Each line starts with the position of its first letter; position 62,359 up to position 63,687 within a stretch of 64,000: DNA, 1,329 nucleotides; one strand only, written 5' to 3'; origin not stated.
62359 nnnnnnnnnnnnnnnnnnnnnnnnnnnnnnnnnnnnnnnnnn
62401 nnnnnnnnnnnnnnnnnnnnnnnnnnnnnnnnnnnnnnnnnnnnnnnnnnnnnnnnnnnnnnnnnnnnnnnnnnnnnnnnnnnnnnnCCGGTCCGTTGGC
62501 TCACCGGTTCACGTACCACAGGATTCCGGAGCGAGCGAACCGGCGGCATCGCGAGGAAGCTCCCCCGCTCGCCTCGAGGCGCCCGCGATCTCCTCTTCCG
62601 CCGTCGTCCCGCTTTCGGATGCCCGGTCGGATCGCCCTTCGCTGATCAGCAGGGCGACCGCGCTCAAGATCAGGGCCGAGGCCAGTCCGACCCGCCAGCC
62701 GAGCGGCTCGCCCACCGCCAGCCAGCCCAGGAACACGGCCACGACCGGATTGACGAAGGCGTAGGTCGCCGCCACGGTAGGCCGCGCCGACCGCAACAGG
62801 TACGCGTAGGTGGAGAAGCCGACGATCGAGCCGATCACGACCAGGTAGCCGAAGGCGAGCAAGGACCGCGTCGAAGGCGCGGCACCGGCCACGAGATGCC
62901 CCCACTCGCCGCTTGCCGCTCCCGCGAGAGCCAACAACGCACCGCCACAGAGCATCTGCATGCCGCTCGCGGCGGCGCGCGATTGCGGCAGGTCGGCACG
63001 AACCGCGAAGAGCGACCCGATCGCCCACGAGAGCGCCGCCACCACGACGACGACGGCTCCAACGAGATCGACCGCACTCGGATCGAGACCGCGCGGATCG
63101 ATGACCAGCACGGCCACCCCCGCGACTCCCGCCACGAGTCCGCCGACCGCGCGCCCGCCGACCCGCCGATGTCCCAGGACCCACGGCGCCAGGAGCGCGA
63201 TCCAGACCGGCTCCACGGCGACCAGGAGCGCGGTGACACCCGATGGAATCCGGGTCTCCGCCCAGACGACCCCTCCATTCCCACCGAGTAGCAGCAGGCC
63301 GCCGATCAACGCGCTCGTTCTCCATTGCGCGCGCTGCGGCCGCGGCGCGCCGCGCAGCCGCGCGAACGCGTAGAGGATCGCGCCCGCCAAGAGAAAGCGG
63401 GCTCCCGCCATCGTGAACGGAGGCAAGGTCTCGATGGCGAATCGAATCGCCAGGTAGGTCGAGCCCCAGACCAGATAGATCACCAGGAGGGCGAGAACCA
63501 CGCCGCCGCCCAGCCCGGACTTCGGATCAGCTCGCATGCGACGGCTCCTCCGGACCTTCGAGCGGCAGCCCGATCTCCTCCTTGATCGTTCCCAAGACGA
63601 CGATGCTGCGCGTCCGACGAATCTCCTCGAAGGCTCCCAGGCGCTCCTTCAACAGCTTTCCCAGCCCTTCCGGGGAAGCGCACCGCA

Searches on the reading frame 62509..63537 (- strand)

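Call 10: search_protein_families(library=pfam, proteins=[window:62509-63537:-])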
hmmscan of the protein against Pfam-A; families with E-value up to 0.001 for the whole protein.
window:62509-63537:- (342 aa): 1 family
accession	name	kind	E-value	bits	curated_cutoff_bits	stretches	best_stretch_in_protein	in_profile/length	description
PF00892.27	EamA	-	1.3e-30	106.9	28.2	2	14-145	4-134/135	EamA-like transporter family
